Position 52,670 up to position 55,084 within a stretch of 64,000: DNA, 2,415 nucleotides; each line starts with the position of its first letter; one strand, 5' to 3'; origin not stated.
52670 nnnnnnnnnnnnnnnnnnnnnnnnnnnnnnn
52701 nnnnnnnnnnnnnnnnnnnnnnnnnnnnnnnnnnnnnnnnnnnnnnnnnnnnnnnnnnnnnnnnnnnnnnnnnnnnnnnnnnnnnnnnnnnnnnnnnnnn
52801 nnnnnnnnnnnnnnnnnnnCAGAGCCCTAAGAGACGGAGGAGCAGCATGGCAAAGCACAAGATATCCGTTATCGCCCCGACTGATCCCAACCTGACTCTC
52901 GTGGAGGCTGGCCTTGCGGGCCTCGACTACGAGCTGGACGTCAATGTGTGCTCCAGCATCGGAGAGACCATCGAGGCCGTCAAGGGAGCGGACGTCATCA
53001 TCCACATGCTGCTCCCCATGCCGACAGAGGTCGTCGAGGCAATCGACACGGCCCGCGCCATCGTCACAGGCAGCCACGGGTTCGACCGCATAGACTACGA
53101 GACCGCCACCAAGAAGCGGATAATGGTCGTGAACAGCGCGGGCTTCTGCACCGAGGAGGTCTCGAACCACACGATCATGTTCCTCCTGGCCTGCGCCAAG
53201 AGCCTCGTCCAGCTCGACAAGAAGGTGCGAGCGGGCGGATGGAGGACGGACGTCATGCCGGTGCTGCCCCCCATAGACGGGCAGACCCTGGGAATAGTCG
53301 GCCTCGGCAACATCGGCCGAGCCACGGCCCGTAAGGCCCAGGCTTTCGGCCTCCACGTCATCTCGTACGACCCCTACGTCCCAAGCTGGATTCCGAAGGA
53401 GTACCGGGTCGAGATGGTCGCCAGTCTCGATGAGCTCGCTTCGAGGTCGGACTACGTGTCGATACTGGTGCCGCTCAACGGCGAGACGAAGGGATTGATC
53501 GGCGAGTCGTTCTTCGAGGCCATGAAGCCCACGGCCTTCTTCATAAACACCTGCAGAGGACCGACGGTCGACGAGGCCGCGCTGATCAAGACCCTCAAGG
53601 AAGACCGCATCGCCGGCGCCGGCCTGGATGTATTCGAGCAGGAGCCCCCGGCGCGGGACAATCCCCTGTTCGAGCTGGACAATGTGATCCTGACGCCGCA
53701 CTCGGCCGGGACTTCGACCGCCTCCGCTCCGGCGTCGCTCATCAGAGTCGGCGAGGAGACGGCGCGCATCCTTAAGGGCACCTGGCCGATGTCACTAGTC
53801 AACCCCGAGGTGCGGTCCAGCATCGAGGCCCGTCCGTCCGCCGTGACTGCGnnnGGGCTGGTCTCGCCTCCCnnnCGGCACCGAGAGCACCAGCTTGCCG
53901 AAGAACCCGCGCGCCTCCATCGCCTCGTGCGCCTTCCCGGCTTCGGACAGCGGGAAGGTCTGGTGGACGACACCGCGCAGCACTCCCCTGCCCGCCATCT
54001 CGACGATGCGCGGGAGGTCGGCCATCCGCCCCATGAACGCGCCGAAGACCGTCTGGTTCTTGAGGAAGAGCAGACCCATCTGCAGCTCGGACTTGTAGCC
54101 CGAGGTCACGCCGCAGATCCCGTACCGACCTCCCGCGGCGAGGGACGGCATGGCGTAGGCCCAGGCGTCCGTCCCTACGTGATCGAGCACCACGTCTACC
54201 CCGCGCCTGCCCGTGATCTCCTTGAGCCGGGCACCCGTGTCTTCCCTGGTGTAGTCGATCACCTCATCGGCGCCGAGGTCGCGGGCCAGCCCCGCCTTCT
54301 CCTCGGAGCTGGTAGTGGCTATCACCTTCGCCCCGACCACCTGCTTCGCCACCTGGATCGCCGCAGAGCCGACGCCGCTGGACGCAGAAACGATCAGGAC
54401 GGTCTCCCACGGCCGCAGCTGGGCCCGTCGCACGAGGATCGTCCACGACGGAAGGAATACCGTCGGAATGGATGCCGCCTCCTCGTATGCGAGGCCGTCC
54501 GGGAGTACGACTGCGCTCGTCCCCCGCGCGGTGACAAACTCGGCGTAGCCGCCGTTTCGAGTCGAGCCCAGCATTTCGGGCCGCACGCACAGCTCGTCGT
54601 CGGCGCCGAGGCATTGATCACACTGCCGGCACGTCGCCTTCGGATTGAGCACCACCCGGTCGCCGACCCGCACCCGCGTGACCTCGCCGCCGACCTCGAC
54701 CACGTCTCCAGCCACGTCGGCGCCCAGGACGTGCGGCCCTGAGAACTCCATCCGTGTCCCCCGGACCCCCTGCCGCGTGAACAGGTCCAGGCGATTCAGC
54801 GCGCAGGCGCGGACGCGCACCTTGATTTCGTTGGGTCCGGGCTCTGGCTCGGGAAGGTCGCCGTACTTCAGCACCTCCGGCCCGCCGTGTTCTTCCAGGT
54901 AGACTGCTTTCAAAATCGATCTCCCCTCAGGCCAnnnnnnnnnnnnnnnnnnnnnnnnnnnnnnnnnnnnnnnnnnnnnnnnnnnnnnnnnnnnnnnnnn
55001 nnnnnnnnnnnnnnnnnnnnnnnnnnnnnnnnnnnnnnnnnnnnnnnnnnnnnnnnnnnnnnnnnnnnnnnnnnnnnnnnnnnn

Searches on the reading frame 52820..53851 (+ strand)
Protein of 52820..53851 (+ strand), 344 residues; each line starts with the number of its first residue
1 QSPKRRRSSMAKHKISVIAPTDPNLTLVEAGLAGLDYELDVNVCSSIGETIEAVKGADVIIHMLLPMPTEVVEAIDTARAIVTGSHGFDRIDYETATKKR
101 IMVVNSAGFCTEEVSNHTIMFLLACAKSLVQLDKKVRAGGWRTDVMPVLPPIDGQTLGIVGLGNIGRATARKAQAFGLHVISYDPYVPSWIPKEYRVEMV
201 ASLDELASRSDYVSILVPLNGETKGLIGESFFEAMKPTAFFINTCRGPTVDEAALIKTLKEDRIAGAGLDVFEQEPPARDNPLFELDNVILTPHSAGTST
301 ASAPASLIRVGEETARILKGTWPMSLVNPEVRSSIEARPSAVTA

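Call 59: search_protein_families(library=pfam, proteins=[window:52820-53851:+], max_evalue=0.0001)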
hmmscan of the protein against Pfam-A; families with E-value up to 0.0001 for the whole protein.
window:52820-53851:+ (344 aa): 3 families
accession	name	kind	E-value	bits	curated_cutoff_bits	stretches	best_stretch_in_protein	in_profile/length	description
PF02826.25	2-Hacid_dh_C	-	1.6e-60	203.9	25.1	1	119-296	1-178/178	D-isomer specific 2-hydroxyacid dehydrogenase, NAD binding domain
PF00389.36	2-Hacid_dh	-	4.8e-13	49.4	24.6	1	38-272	21-103/134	D-isomer specific 2-hydroxyacid dehydrogenase, catalytic domain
PF03446.21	NAD_binding_2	-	5.9e-06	26.8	21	0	157-264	2-112/161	NAD binding domain of 6-phosphogluconate dehydrogenase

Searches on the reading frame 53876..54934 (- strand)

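Call 59: search_protein_families(library=pfam, proteins=[window:53876-54934:-], max_evalue=0.0001)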
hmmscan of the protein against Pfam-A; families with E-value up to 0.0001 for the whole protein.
window:53876-54934:- (353 aa): 3 families
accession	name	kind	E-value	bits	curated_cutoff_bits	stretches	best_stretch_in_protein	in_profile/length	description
PF00107.32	ADH_zinc_N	-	4.4e-31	108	31.8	1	187-313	1-126/129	Zinc-binding dehydrogenase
PF08240.17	ADH_N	-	6e-24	84.7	23.5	1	33-146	1-104/104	Alcohol dehydrogenase GroES-like domain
PF13602.12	ADH_zinc_N_2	-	6e-23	82.7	27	1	220-350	1-134/134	Zinc-binding dehydrogenase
